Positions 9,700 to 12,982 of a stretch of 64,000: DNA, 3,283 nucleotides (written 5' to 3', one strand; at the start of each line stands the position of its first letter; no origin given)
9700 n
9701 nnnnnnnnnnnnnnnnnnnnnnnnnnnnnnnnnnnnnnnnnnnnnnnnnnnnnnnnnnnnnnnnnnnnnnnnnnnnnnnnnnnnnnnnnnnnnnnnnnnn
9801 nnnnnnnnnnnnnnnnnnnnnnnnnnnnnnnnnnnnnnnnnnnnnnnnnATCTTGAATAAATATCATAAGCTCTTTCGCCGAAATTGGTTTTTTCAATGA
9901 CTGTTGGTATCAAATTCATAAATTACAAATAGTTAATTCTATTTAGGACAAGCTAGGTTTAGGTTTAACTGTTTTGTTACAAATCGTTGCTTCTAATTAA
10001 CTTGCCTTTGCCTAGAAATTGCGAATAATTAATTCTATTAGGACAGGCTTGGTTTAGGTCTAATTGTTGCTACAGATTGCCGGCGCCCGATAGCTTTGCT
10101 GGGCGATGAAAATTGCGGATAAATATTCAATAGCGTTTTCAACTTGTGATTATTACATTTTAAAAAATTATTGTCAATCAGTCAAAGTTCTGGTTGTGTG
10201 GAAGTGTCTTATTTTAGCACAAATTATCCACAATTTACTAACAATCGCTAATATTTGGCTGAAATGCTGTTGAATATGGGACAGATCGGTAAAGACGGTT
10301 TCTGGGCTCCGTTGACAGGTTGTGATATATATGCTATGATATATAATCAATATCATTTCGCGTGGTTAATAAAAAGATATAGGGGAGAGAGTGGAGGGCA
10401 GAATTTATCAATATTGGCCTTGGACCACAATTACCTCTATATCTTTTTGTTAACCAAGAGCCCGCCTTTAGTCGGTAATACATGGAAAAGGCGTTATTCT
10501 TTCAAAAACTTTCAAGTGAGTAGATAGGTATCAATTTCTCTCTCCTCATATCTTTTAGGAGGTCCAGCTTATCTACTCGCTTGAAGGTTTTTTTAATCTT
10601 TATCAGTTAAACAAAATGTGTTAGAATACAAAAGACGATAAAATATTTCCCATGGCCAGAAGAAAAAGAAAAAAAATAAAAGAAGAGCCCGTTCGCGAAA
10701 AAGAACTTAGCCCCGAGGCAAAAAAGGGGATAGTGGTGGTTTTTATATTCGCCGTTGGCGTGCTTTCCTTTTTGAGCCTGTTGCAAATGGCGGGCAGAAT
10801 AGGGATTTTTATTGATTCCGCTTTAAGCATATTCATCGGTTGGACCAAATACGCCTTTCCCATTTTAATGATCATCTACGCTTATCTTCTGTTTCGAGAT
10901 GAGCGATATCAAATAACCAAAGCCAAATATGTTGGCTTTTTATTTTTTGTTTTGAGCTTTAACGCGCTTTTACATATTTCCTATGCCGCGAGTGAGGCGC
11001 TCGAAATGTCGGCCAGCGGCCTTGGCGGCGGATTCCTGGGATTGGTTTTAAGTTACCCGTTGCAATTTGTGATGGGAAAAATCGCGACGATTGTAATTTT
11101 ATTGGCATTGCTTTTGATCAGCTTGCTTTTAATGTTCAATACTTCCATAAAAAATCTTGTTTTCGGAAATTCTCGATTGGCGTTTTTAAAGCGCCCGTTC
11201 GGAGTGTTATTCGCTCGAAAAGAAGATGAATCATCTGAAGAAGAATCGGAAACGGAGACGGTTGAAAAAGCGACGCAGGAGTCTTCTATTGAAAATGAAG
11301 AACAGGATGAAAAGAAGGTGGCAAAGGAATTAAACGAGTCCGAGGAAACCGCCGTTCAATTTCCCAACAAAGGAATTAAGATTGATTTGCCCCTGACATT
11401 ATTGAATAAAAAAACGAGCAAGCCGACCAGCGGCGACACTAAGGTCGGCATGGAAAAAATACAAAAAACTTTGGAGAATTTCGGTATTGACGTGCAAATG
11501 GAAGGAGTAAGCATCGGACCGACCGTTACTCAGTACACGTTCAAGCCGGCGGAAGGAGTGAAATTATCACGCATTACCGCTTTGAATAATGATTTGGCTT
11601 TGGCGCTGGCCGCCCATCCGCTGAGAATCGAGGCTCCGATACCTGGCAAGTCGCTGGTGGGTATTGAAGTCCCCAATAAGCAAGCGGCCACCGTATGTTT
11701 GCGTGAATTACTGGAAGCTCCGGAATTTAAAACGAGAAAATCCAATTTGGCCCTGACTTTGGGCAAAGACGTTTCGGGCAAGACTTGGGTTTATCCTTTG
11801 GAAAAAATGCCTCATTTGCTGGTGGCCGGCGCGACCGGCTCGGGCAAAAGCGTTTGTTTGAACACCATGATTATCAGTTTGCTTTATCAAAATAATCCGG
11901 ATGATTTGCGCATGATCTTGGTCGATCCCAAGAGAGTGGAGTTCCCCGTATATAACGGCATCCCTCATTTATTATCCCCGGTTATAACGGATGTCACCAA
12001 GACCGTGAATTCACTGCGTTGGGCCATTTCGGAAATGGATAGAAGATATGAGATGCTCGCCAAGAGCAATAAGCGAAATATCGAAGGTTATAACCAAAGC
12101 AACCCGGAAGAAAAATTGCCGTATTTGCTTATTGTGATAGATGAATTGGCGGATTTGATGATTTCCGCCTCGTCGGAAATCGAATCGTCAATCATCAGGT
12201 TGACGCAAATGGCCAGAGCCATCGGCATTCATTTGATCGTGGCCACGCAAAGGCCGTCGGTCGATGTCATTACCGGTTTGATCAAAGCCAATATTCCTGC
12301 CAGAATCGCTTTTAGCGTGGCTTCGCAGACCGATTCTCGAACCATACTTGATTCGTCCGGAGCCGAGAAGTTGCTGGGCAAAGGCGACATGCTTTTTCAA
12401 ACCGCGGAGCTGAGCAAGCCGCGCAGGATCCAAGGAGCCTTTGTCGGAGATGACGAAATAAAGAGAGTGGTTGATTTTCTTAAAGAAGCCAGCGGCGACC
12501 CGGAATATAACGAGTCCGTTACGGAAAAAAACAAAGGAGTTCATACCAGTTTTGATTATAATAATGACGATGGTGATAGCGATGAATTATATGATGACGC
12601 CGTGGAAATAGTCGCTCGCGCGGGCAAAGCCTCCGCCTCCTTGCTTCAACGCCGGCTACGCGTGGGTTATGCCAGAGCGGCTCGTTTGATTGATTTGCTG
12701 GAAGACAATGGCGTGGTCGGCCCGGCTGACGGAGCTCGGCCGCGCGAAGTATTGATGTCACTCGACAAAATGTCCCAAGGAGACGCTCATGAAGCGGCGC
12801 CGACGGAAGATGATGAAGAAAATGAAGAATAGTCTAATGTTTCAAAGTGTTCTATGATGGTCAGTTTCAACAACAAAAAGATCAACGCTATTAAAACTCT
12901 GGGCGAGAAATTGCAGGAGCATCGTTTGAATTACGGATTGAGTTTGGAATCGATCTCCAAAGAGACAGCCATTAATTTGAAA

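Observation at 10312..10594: Promoter-to-terminator unit without a credible ORF upstream of ftsK: candidate sRNA (6S-like?) or regulatory leader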

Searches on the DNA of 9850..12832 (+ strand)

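Call 4: search_rna_families(source=window, start=9850, end=10750, threshold=evalue, max_evalue=10, show_alignments=3)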
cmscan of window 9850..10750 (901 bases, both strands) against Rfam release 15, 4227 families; matches with E-value up to 10: 8.
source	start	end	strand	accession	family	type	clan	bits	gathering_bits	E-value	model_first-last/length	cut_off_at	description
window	10499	10649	-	RF01606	plasmodium_snoR31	Gene; snRNA; snoRNA; HACA-box;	-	25.5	60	0.53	1-145/145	no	small nucleolar RNA snoR31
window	10362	10457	+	RF03714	MIR774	Gene; miRNA;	-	21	80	0.34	1-98/98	no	MIR774 microRNA precursor family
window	9957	9990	-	RF01364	CRISPR-DR51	Gene; CRISPR;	-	19.5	45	4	1-38/38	no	CRISPR RNA direct repeat element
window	10458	10616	-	RF02618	SSRC34_2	Gene; sRNA;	-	19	48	2.5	1-125/125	no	Streptococcus sRNA 34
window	10672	10721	-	RF02162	XIST_A_REPEAT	Gene; sRNA;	-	15.8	33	0.95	1-37/37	no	XIST RNA A repeat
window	9850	9872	-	RF01162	sn668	Gene; snRNA; snoRNA; CD-box;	-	15.7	40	5.3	1-23/65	3'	Small nucleolar RNA sn668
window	10336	10357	+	RF02677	NsiR4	Gene; sRNA;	-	14.1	40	3.1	1-65/65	no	Nitrogen stress-induced RNA 4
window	10363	10455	-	RF04164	MIR1507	Gene; miRNA;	-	13.8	73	8.7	15-92/107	no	MIR1507 microRNA precursor family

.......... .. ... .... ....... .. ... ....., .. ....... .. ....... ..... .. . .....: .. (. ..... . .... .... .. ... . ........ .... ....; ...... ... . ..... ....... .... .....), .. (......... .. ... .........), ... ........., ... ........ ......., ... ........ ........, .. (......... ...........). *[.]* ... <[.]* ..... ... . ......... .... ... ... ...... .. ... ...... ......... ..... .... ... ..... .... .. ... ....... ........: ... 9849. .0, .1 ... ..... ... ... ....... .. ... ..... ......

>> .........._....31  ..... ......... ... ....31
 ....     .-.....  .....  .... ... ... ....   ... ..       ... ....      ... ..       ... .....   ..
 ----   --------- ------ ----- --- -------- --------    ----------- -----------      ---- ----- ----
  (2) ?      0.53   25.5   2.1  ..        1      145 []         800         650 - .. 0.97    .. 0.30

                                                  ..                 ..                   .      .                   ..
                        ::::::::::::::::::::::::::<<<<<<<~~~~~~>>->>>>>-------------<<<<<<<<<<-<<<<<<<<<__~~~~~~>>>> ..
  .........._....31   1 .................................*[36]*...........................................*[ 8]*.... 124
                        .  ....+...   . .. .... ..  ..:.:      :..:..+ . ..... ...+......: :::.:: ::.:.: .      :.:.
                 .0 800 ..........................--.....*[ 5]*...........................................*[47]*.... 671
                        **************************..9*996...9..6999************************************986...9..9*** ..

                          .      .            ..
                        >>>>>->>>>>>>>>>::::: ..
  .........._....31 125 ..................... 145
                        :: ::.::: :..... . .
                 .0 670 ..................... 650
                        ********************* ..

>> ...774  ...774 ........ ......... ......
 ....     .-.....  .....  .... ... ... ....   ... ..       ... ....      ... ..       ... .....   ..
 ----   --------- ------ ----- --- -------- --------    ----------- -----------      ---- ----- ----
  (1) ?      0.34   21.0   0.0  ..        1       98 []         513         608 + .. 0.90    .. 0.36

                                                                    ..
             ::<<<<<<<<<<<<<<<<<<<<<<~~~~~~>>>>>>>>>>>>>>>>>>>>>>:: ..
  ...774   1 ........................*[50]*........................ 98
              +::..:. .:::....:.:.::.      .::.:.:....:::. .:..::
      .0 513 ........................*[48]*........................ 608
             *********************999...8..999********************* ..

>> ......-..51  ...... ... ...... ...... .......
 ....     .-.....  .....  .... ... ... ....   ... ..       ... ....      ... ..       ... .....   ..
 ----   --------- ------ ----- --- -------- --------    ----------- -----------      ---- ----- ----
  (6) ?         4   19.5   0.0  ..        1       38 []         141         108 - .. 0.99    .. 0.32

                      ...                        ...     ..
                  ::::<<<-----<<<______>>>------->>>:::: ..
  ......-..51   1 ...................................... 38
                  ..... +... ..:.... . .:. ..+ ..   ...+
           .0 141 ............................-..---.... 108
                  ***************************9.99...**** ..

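Call 32: search_rna_families(source=L003, start=1900, end=2900, threshold=evalue, max_evalue=5)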
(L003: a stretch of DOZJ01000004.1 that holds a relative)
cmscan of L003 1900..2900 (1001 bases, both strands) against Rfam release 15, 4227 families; matches with E-value up to 5: 2.
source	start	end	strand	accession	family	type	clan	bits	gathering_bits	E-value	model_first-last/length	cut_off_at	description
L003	2056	2167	+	RF02640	MOSES4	Gene; sRNA;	-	15.5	54.8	3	1-176/176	no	S. pyogenes small RNA MOSES4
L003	2715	2755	-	RF01727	SAM-SAH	Cis-reg; riboswitch;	-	15.3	40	1.4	1-49/49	no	SAM/SAH riboswitch aptamer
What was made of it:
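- On 6S RNA: None at E <= 10 in 9850-10750 (call 4) or in the long L003 homologue (call 32).
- No 6S hit even at E <= 10 (calls 4, 32).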

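Call 37: build_rna_model(alignment_id=A2)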
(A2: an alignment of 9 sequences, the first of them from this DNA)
Model R1 built from alignment A2 (9 sequences, 120 columns); structure: RNAalifold consensus.
model positions 87; base pairs 23; branch points 0; effective number of sequences 3.29; information 0.654 bits per position. Calibrated on 0.2 Mb of random sequence (short: E-values are rough).
structure used (alignment columns):
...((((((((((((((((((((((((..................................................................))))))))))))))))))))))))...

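Call 38: search_with_rna_model(model_id=R1, sources=[window, L001, L002, L003, L004, L005, L006, L007, L008, L009, L010, L011, L012, L013, L014, L015, L016, L017, L018, L019, L020, L021, L022, L023, L024, L025, L026, L027, L028, L029, L030, L031, L032, L033, L034, L035, L036, L037, L038, L039, L040, L041, L042, L043, L044, L045, L046, L047, L048, L049, L050, L051, L052, L053, L054, L055, L056, L057, L058, L059, L060, L061, L062, L063, L064, L065, L066, L067, L068, L069, L070, L071, L072, L073, L074, L075, L076, L077, L078, L079, L080, L081, L084, L086, L087, L088, L089, L090, L092], max_evalue=1)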
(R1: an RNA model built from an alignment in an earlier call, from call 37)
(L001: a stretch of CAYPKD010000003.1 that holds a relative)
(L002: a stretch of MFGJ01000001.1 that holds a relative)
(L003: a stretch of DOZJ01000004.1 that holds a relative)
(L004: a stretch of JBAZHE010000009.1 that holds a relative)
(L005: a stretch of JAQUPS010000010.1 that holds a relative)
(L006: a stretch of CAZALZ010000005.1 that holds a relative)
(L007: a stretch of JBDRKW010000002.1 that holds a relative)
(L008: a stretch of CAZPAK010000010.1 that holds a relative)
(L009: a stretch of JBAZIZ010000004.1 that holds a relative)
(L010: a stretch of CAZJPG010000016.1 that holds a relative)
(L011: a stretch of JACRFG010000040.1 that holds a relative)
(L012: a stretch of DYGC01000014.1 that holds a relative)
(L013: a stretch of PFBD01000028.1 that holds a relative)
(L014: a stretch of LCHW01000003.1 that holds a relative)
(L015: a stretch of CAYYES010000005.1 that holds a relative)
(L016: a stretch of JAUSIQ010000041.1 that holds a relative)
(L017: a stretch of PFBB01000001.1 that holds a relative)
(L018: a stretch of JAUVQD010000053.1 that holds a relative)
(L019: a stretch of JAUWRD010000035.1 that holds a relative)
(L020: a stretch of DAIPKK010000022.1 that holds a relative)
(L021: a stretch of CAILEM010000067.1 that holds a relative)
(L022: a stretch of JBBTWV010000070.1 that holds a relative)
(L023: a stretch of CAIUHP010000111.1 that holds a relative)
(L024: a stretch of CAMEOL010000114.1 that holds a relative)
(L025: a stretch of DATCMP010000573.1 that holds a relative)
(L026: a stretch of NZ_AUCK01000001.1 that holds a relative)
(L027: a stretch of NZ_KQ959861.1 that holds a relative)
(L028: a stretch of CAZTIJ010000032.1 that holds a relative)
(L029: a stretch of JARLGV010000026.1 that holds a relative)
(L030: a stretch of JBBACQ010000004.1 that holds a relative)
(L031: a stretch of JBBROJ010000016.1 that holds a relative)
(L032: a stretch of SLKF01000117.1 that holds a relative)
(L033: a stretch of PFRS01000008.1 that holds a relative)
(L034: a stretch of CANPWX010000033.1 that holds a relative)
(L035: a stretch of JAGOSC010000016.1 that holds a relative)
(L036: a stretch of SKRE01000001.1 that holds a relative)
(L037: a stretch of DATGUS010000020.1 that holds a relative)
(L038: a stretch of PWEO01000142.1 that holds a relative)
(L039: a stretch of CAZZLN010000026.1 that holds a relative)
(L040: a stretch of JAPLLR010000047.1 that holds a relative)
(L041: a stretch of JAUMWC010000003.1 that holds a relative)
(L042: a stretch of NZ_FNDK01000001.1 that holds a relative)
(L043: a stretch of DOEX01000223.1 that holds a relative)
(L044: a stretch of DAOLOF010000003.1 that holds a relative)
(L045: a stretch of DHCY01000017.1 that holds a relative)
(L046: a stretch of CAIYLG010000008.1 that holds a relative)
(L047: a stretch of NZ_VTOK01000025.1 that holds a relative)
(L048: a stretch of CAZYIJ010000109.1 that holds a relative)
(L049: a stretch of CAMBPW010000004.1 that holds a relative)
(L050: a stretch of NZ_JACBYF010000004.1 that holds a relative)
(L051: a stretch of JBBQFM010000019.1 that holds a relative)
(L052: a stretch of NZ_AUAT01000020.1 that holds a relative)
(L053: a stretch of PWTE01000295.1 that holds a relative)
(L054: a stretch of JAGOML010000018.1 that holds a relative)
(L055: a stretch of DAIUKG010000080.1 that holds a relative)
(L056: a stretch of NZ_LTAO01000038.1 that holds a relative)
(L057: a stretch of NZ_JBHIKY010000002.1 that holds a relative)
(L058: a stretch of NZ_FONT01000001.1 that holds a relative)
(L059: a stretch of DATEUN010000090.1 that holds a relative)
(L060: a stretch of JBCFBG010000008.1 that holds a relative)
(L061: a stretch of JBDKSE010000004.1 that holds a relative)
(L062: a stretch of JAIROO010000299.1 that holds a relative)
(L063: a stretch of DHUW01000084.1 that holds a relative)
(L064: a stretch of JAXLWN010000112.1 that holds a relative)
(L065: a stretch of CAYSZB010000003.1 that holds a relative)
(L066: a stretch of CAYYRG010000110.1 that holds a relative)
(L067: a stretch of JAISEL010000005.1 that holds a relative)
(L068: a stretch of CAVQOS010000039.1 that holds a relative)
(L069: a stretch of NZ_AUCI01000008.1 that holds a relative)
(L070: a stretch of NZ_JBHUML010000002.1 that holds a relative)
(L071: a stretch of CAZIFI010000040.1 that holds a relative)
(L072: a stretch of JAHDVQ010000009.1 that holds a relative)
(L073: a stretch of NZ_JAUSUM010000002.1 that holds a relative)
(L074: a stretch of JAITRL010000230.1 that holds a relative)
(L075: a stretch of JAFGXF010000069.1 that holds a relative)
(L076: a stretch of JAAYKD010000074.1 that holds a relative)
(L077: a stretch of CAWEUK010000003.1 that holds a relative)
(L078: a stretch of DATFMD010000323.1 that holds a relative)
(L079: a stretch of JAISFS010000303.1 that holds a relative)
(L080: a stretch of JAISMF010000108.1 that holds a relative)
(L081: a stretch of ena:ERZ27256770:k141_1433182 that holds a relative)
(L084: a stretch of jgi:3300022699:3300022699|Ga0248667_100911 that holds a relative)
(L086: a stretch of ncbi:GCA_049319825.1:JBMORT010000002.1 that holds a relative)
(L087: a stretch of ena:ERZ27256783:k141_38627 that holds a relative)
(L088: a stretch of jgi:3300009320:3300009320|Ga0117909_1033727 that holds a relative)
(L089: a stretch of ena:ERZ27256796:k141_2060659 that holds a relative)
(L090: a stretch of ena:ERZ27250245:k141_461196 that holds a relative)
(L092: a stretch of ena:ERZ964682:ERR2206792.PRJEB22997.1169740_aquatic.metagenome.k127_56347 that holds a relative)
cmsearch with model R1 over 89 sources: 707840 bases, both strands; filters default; matches with E-value up to 1: 32.
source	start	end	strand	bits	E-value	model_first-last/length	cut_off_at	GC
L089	963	1050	+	83.7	9.5e-19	1-87/87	no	0.39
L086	2796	2887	+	78.7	2.1e-17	1-87/87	no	0.36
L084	2768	2852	+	78.2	2.7e-17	1-87/87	no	0.29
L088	2758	2840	+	76.6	7.4e-17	1-87/87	no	0.37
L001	2718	2802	+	75.4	1.6e-16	1-87/87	no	0.4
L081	2775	2859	+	75.4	1.6e-16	1-87/87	no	0.4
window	10507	10589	+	71.8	1.4e-15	1-87/87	no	0.39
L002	2717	2802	+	71.8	1.5e-15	1-87/87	no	0.4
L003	2643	2730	+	69.1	7.6e-15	1-87/87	no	0.45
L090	2773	2878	+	66.1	4.9e-14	1-87/87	no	0.38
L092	2770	2875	+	61.9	6.2e-13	1-87/87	no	0.35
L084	2768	2852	-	45.7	1.3e-08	1-87/87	no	0.29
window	10507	10589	-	42.7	8.9e-08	1-87/87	no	0.39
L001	2718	2802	-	42.2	1.2e-07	1-87/87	no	0.4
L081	2775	2859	-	42.2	1.2e-07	1-87/87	no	0.4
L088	2758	2840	-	40.8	2.8e-07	1-87/87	no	0.37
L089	963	1050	-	37.6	2e-06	1-87/87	no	0.39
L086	2796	2887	-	34.2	1.6e-05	1-87/87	no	0.36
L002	2717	2802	-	33.1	3.2e-05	1-87/87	no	0.4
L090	2773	2878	-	31.4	9.2e-05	1-87/87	no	0.38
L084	1699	1809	-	30.7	0.00014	1-87/87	no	0.44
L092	2770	2875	-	29.3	0.00032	1-87/87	no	0.35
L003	2643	2730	-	27.5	0.001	1-87/87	no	0.45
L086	1783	1893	-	25.2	0.004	1-87/87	no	0.51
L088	1524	1633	+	20.8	0.062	1-87/87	no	0.45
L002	22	131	-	20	0.1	1-87/87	no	0.43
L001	2596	2680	-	17.7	0.42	1-87/87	no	0.27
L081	2653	2737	-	17.7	0.42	1-87/87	no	0.27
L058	506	595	-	17.2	0.55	1-87/87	no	0.38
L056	7359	7399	-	16.7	0.79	1-87/87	no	0.41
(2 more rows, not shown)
